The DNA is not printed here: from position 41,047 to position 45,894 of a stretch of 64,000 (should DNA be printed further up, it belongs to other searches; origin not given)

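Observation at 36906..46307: Tightly coupled five-gene operon pairing two membrane-anchored patatin lipases with a B12-type radical SAM enzyme and a Delta9-type desaturase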

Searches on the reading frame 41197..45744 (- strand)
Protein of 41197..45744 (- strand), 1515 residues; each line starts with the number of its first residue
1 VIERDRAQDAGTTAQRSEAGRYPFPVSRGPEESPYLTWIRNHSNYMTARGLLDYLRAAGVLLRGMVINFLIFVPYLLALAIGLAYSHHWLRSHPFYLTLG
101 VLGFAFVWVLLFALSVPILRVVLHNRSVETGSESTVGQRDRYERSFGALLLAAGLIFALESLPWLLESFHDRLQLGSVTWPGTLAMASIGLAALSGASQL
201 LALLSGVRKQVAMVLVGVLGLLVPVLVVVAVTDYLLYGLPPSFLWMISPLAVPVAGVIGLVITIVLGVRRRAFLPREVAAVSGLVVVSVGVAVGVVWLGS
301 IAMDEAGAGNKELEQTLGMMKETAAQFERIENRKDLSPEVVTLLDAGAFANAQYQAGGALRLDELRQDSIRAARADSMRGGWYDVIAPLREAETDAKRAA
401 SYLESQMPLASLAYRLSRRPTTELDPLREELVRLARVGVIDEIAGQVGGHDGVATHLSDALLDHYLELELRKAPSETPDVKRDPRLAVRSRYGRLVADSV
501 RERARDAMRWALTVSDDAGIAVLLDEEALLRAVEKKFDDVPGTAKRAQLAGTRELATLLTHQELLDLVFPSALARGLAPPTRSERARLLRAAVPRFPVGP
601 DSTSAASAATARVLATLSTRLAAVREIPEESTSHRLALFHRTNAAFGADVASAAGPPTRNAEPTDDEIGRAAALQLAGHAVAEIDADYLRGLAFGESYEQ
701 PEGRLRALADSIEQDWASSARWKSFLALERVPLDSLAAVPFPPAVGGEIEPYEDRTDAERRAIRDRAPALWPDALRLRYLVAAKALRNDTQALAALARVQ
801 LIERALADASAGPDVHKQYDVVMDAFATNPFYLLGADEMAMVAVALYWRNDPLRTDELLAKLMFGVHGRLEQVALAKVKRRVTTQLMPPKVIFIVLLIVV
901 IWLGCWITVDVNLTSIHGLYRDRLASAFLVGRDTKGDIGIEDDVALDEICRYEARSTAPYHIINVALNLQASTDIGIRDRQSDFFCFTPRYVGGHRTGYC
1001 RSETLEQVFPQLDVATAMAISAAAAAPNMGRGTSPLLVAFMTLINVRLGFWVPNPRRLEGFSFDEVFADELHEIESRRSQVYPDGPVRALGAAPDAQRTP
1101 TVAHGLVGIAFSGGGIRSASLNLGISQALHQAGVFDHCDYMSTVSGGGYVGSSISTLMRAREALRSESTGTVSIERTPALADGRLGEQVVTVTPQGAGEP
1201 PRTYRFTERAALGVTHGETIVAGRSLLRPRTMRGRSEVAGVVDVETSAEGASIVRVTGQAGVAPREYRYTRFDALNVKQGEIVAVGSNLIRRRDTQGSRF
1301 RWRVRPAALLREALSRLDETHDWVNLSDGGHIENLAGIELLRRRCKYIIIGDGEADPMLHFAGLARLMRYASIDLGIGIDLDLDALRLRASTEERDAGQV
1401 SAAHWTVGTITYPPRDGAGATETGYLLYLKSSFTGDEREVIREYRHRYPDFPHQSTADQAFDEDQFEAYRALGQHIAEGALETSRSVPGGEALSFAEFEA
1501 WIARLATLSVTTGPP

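Call 3: search_protein_families(library=pfam, proteins=[window:41197-45744:-], max_evalue=0.01)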
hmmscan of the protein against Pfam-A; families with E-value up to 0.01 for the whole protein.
window:41197-45744:- (1515 aa): 1 family
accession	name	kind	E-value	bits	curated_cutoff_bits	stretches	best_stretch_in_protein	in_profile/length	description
PF01734.28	Patatin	-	0.00029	21.6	27.7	1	1109-1162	1-52/191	Patatin-like phospholipase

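Call 4: search_protein_families(library=ncbifam, proteins=[window:41197-45744:-], max_evalue=0.01)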
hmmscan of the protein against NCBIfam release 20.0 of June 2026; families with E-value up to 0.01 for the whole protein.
window:41197-45744:- (1515 aa): 0 families

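Call 5: search_protein_families(library=padloc, proteins=[window:41197-45744:-], max_evalue=0.01)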
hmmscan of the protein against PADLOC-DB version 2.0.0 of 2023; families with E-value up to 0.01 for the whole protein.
window:41197-45744:- (1515 aa): 0 families

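Call 9: search_solved_structures(query=window:41197-45744:-, max_evalue=0.01)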
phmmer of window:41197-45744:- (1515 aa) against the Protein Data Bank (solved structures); distinct sequences matched with E-value up to 0.01: 0.

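Call 30: find_homologous_proteins(query=window:41197-45744:-, max_evalue=0.001)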
Query window:41197-45744:- (1515 aa): 25 proteins with E <= 0.001 among 8000 candidates.
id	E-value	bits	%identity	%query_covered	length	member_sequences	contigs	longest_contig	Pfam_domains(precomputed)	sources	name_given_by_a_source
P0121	0.0e+0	3345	100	100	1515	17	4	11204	-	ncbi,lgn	-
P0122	0.0e+0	2952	88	100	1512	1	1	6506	-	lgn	-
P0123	0.0e+0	2580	80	98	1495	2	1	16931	-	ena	-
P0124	0.0e+0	1710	57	99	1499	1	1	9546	PF01734.28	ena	-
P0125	0.0e+0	1631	55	99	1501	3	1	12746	PF01734.28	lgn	-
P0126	0.0e+0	1578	53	98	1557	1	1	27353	PF01734.28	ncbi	-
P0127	0.0e+0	1480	52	99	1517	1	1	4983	PF01734.28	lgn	-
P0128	0.0e+0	1476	50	99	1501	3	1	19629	-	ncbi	-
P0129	0.0e+0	1465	52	99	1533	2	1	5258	-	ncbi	-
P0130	0.0e+0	1458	55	52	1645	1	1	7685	PF25984.1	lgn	-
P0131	0.0e+0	1444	49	99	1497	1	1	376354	-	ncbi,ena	-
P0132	0.0e+0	1435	44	45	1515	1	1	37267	PF01734.28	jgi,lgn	-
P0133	0.0e+0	1431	52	98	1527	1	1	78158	PF01734.28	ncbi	-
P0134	0.0e+0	1246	45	75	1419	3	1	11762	-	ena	-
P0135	0.0e+0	1065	49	29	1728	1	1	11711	PF25984.1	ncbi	-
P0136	0.0e+0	1025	54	43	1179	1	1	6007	PF01734.28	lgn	-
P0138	3.3e-241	822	54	39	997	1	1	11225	PF25984.1,PF01734.28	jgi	jgi:hypothetical protein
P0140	1.0e-233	797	46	50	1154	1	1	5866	PF01734.28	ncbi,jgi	-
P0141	4.2e-230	785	63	18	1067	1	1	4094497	-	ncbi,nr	ncbi:MAG: hypothetical protein JSU87_06555 [Gemmatimonadota bacterium]|nr:MAG: hypothetical protein 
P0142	4.4e-219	749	61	17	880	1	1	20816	PF01734.28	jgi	jgi:hypothetical protein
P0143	3.6e-77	278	46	12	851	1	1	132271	PF01734.28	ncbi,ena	-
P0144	4.0e-56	209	45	11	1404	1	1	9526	PF00199.25,PF01734.28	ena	-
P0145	6.2e-44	168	41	11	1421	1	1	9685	PF01734.28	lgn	-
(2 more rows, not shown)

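Call 31: find_encoding_contigs(protein=P0131, flank=10000, max_places=2)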
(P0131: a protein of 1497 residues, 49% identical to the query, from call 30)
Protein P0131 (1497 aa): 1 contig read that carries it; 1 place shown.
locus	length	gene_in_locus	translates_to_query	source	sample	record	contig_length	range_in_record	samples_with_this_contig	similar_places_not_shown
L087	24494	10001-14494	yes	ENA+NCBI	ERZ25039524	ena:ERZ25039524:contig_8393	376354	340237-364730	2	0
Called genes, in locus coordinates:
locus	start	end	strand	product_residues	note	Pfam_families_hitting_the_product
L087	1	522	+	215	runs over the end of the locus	PF01168:Ala_racemase_N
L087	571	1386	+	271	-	PF03807:F420_oxidored, PF14748:P5CR_dimer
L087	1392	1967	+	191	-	PF02325:CCB3_YggT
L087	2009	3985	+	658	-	PF00350:Dynamin_N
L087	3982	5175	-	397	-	PF00155:Aminotran_1_2, PF01053:Cys_Met_Meta_PP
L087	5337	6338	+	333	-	PF06406:StbA_N, PF17989:ALP_N (weak), PF21522:MreB-like_C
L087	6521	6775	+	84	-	-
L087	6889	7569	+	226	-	PF01209:Ubie_methyltran (faint), PF08241:Methyltransf_11, PF08242:Methyltransf_12, PF13489:Methyltransf_23, PF13649:Methyltransf_25, PF13847:Methyltransf_31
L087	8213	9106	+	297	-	PF05257:CHAP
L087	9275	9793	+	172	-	-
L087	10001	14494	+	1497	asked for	-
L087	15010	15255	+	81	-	PF02604:PhdYeFM_antitox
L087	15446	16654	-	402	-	PF02771:Acyl-CoA_dh_N, PF02770:Acyl-CoA_dh_M, PF00441:Acyl-CoA_dh_1, PF08028:Acyl-CoA_dh_2 (weak)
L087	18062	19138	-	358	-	-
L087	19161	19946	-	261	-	-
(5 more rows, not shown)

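Call 32: find_encoding_contigs(protein=P0141, flank=10000, max_places=2)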
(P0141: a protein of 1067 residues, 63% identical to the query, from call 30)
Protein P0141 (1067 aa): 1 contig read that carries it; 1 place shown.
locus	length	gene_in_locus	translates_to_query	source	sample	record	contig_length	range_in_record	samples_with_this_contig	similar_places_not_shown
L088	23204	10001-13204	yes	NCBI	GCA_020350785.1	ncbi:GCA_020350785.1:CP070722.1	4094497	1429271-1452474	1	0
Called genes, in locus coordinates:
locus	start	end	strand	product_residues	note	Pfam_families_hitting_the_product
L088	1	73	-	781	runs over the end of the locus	PF01061:ABC2_membrane, PF12679:ABC2_membrane_2, PF12698:ABC2_membrane_3, PF23357:DUF7088, PF09822:ABC_transp_aux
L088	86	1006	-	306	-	PF00005:ABC_tran, PF13304:AAA_21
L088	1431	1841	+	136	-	PF00072:Response_reg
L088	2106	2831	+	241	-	-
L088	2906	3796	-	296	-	PF02739:5_3_exonuc_N, PF01367:5_3_exonuc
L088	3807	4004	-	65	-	-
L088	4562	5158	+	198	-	PF13505:OMP_b-brl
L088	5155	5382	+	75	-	PF00691:OmpA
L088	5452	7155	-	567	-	PF01734:Patatin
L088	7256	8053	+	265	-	PF00884:Sulfatase, PF16347:SGSH_C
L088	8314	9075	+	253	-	PF14247:DUF4344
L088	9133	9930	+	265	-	-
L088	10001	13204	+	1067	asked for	-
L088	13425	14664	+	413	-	PF01565:FAD_binding_4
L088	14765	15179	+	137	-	-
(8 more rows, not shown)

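Call 33: find_encoding_contigs(protein=P0126, flank=10000, max_places=2)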
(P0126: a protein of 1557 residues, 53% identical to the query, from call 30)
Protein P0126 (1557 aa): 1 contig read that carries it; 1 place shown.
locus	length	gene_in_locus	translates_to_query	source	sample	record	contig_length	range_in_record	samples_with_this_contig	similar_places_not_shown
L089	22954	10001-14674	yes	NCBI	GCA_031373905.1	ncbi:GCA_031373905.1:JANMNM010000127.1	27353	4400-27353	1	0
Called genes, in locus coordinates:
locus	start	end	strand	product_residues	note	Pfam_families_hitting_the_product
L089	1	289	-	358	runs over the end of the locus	-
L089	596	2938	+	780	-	PF04389:Peptidase_M28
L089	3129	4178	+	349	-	PF01757:Acyl_transf_3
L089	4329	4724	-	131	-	PF14534:DUF4440 (weak), PF12680:SnoaL_2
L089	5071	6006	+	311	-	-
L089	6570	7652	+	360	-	PF07485:DUF1529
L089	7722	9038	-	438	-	-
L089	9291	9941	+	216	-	-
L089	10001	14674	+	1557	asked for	PF01734:Patatin (faint)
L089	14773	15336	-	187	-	PF13858:DUF4199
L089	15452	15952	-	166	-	PF00196:GerE, PF13384:HTH_23 (faint)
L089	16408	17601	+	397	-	-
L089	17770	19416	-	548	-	PF05960:DUF885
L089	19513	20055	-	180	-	-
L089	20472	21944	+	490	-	PF00171:Aldedh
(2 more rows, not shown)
